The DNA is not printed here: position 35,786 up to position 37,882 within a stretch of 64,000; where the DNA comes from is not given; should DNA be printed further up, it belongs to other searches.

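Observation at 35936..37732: Large Cys-rich secreted protein whose Pro/Thr linker is encoded by slippage-prone tandem nucleotide repeats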

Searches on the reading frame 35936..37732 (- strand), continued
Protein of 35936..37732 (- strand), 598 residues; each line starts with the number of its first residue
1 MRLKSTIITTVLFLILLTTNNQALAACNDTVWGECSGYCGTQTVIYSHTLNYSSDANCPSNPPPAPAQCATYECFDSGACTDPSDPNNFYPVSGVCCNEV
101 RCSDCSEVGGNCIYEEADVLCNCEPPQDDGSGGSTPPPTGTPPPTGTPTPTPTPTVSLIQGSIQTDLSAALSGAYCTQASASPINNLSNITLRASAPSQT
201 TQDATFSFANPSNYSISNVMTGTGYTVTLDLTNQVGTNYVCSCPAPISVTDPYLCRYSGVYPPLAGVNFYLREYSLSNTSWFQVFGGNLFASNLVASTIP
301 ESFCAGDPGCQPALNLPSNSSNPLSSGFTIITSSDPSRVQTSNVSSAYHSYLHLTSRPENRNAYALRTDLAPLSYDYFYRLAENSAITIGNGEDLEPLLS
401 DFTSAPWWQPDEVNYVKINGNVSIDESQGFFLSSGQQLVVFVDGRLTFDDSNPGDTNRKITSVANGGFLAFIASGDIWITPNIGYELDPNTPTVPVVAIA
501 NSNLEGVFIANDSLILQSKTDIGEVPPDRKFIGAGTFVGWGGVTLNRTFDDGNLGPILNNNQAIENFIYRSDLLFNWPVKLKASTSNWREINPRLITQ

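Call 36: search_solved_structures(query=A1, max_evalue=10, show_alignments=2)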
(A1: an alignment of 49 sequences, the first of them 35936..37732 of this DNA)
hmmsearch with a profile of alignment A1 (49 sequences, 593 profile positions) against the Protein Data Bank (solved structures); distinct sequences matched with E-value up to 10: 0.

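Call 42: fold_search(model_id=the predicted structure, library=pdb)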
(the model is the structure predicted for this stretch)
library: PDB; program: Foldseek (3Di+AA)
matches with E <= 10: 258; with E <= 0.001: 0
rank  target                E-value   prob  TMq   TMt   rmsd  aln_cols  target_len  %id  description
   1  6yoa_B                9.2e-03  1.00  0.14  0.43   6.1       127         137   12  Lig v 1 structure and the inflammatory response to the Ole e 1 protein family (released 2020-05-13)
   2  6yoa_A                1.8e-02  0.98  0.13  0.38   6.5       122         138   13  Lig v 1 structure and the inflammatory response to the Ole e 1 protein family (released 2020-05-13)
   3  5xya                  3.2e-02  0.66  0.11  0.05  21.1       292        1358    8  Crystal structure of a serine protease from Streptococcus species (released 2018-08-08)
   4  6vjb                  4.6e-02  0.82  0.12  0.06  17.5       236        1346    9  Crystal structure of a catalytically inactive CXC Chemokine-degrading protease SpyCEP from Streptococcus pyogenes (released 2020-04-15)
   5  5xyr                  5.3e-02  0.72  0.11  0.05  16.0       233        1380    9  Crystal structure of a serine protease from Streptococcus species (released 2018-08-08)
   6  7edd                  6.5e-02  0.82  0.11  0.05  16.2       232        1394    9  Crystal structure of a serine protease from Streptococcus pyogenes (released 2021-05-12)
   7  6fpt_B                1.3e-01  0.35  0.08  0.12  16.1       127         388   11  Crystal structure of Danio rerio Lin41 filamin-NHL domains (released 2018-05-09)
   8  6fpt_A                1.4e-01  0.51  0.09  0.13  16.6       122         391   13  Crystal structure of Danio rerio Lin41 filamin-NHL domains (released 2018-05-09)
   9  6ws6_C                1.9e-01  0.15  0.08  0.18  16.5       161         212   12  Structural and functional analysis of a potent sarbecovirus neutralizing antibody (released 2020-05-27)
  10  7vzo_A                3.3e-01  0.16  0.08  0.20  17.7       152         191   10  crystal structure of Domain 5-6 of filamin C from Scylla paramamosain (released 2022-10-26)
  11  4kh9_B                3.8e-01  0.51  0.09  0.13   6.8        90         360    9  Crystal structure of a DUF4785 family protein (lpg0956) from Legionella pneumophila subsp. pneumophila str. Philadelph (released 2013-07-03)
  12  4qqv_B                3.8e-01  0.03  0.06  0.08  29.5       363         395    8  Extracellular domains of mouse IL-3 beta receptor (released 2014-09-03)
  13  2dlg_MODEL_1_A        5.1e-01  0.30  0.08  0.36   9.1       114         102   12  Solution structure of the 20th Filamin domain from human Filamin-B (released 2006-10-18)
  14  3vyn_B                6.3e-01  0.15  0.08  0.13  17.4       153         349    7  Crystal structure of Mycobacterium tuberculosis L,D-transpeptidase LdtMt2 N55 truncation mutant (resideus 55-408) (released 2013-06-19)
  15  1p9m_C                6.3e-01  0.12  0.07  0.17  11.1        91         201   16  Crystal structure of the hexameric human IL-6/IL-6 alpha receptor/gp130 complex (released 2003-07-01)
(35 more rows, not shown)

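Call 49: search_protein_representatives(alignment_id=A1)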
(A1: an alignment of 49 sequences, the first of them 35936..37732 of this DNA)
Query: 49 sequences, 593 profile positions. Proteins with E-value up to 0.001 (for the whole library): 1037; up to 1e-10: 605; up to 1e-30: 219. The best 150 are listed.
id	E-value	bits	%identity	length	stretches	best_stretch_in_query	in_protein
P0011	1.8e-263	891.8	-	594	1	1-593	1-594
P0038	1.1e-250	849.5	-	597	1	1-593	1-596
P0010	2.1e-213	726.4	-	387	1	207-593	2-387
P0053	7.8e-186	635.4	-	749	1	44-593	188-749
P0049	1.7e-164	565.0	-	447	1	1-451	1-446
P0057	4.7e-143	494.2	-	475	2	1-313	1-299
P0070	1.4e-134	466.2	-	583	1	6-593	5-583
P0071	2.3e-134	465.4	-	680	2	167-591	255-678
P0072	1.0e-121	423.7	-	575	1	5-592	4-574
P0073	9.1e-117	407.3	-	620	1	20-593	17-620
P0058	7.1e-115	401.1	-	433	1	1-408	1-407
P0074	5.2e-111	388.3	-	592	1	9-592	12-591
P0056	1.7e-103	363.5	-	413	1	1-357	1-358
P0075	2.0e-102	360.0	-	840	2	109-591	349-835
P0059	2.6e-101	356.3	-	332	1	139-373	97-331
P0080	1.3e-81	291.3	-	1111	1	147-589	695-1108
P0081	1.3e-81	291.2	-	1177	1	26-589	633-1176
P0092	1.5e-67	244.8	-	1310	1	85-590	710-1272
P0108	7.4e-57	209.5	-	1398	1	193-591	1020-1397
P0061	7.3e-48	179.8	-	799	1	149-586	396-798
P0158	2.4e-43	164.9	-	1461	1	219-587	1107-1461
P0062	1.9e-42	161.9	-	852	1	88-586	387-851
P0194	5.9e-38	147.1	-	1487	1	141-586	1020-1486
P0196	9.3e-38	146.4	-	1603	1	247-588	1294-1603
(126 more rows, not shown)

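Call 50: search_protein_families(library=pfam, proteins=[P0081, P0092, P0108, P0158, P0196, P0194, P0080], max_evalue=0.001)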
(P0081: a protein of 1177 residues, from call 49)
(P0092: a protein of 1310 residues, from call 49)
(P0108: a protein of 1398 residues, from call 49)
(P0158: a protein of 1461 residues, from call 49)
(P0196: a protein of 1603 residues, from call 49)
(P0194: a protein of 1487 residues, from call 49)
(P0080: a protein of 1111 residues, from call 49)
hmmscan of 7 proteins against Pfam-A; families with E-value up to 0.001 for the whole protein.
P0081 (1177 aa): 0 families

P0092 (1310 aa): 0 families

P0108 (1398 aa): 0 families

P0158 (1461 aa): 1 family
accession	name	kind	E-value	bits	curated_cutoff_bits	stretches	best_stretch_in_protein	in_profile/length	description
PF02018.23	CBM_4_9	-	0.00096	20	25.9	0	700-761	62-122/136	Carbohydrate binding domain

P0196 (1603 aa): 2 families
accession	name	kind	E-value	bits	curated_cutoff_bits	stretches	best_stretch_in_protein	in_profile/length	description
PF02368.24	Big_2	-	6.5e-08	32.9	22.8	2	346-416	5-66/79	Bacterial Ig-like domain (group 2)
PF23981.1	DUF7305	-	0.00058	20.2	27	1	1449-1508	50-110/185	Domain of unknown function (DUF7305)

P0194 (1487 aa): 0 families

P0080 (1111 aa): 0 families

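Call 52: find_encoding_contigs(protein=P0061, flank=8000, max_places=1)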
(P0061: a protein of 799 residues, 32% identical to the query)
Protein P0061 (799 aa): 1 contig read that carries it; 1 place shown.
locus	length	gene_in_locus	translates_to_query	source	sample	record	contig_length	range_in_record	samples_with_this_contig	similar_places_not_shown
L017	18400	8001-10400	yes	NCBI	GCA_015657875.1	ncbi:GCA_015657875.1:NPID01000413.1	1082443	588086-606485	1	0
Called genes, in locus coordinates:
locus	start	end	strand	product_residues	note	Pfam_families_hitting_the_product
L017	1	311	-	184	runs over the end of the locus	-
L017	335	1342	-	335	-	PF11104:PilM_2, PF14450:FtsA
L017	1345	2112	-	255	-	-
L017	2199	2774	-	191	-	-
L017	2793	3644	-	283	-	PF13489:Methyltransf_23 (faint), PF08242:Methyltransf_12 (weak)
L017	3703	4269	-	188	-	-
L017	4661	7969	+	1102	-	-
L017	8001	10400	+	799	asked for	-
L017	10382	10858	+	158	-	-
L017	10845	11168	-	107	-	PF01909:NTP_transf_2, PF18765:Polbeta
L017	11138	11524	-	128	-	PF05168:HEPN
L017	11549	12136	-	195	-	-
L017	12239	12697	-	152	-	PF01230:HIT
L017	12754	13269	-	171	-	PF07963:N_methyl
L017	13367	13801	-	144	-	-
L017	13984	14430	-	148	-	PF07963:N_methyl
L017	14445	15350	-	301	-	-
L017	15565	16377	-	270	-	PF06750:A24_N_bact, PF01478:Peptidase_A24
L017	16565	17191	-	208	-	PF07963:N_methyl (weak)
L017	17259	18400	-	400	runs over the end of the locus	PF28597:T2SSF_N, PF00482:T2SSF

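Call 53: find_encoding_contigs(protein=P0068, flank=8000, max_places=1)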
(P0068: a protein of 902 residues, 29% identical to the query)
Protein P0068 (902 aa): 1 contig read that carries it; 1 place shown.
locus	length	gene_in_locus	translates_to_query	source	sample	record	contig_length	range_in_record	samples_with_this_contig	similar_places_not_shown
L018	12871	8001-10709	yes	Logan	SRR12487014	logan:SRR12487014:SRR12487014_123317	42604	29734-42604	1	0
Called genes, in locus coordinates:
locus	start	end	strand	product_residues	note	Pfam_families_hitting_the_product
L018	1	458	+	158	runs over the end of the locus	PF25025:EF-Ts_N (weak), PF00889:EF_TS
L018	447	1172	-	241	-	-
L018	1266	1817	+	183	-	PF01765:RRF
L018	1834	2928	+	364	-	PF02163:Peptidase_M50, PF04495:GRASP55_65 (weak), PF13180:PDZ_2, PF17820:PDZ_6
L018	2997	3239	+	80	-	PF01649:Ribosomal_S20p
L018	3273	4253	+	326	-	PF13489:Methyltransf_23, PF08241:Methyltransf_11, PF08242:Methyltransf_12, PF13649:Methyltransf_25, PF13847:Methyltransf_31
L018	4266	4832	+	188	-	-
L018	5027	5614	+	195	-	-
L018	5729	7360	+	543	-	-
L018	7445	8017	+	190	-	-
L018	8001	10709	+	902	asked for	-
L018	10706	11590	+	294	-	PF13793:Pribosyltran_N, PF00156:Pribosyltran, PF14681:UPRTase (weak), PF14572:Pribosyl_synth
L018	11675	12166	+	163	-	PF20603:Bact_hydrolase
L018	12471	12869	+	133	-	?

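Call 54: find_encoding_contigs(protein=P0064, flank=8000, max_places=1)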
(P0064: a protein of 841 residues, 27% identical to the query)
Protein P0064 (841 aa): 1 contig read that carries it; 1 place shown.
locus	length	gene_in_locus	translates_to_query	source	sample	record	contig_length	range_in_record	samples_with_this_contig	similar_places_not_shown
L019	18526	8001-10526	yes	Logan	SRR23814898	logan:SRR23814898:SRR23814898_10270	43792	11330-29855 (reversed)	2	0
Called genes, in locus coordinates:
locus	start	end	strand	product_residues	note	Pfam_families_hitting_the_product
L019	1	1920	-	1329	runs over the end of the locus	PF01551:Peptidase_M23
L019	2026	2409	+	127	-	PF18895:T4SS_pilin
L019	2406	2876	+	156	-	-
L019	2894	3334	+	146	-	-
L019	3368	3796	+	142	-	-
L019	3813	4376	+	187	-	-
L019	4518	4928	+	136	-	PF18895:T4SS_pilin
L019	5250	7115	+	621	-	-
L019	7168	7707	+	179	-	-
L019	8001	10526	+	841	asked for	-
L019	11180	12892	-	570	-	PF01554:MatE (faint), PF03023:MurJ, PF13440:Polysacc_synt_3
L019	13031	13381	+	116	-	PF01649:Ribosomal_S20p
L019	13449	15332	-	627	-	PF13230:GATase_4 (weak), PF13522:GATase_6, PF13537:GATase_7, PF01380:SIS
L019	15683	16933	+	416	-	PF00704:Glyco_hydro_18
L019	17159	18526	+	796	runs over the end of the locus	PF00912:Transgly, PF00905:Transpeptidase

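Call 56: find_related_loci(query=window:35936-37732:-, collection=metagenome_contigs, flank=1500)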
Query window:35936-37732:- (598 aa) in metagenome_contigs; peptide patterns used: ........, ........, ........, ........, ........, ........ (x = any residue, [..] = any of these).
123 stretches matched a pattern; 12 encode a relative of the query (tblastn E <= 1e-3); 11 distinct loci.
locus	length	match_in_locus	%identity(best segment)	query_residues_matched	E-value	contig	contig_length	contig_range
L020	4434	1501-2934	56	111-598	9e-165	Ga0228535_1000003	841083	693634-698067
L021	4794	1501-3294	49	1-598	4e-164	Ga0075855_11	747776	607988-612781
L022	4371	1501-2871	57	143-598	1e-162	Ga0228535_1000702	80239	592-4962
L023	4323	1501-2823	58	158-598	1e-161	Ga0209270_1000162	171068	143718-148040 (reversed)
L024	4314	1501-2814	56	156-598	2e-146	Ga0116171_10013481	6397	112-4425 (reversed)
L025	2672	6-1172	60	210-598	1e-148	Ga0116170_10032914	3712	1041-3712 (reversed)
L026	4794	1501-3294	49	1-598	5e-163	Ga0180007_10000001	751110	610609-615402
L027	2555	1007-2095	48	1-362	2e-100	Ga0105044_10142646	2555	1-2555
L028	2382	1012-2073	47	1-362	5e-97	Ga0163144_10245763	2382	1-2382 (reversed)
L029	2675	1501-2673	41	1-396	3e-74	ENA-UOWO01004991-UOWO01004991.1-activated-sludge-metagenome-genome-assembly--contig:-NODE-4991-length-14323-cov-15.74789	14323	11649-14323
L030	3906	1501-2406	48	123-413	1e-73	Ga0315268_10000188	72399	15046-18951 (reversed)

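Call 57: search_protein_families(library=pfam, alignment_id=A1, max_evalue=1)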
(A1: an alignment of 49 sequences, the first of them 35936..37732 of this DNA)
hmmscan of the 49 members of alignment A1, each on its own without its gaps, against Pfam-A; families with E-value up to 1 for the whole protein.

A. member 1, window:35936-37732:- (598 aa): 0 families

B. families by the number of members that match (of 49 scanned): 17 families
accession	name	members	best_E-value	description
PF16258.11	DUF4912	5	0.068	Domain of unknown function (DUF4912)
PF15582.11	Imm65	2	0.022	Immunity protein 65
PF23677.1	YnaL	1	0.00067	Protein YnaL-like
PF14900.11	DUF4493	1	0.0037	Domain of unknown function (DUF4493)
PF04886.17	PT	1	0.0057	PT disordered repeat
PF06551.18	DUF1120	1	0.022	Protein of unknown function (DUF1120)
PF14794.11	DUF4479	1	0.033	Domain of unknown function (DUF4479)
PF22312.2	SgrA_ig-like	1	0.046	SgrA, immunoglobulin-like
PF10868.14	Defensin_like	1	0.047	Cysteine-rich antifungal protein 2, defensin-like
PF22364.1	VID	1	0.13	VirG insertion domain (VID)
PF20723.3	Pellino_RING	1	0.13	Pellino, RING domain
PF23377.1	Beta-prop_IFT122_2nd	1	0.18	IFT122 second beta-propeller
PF12669.12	FeoB_associated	1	0.18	FeoB-associated Cys-rich membrane protein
PF06691.16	DUF1189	1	0.21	Protein of unknown function (DUF1189)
PF20768.2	Topo_VI_alpha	1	0.27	All-beta domain in DNA topoisomerase VI alpha subunit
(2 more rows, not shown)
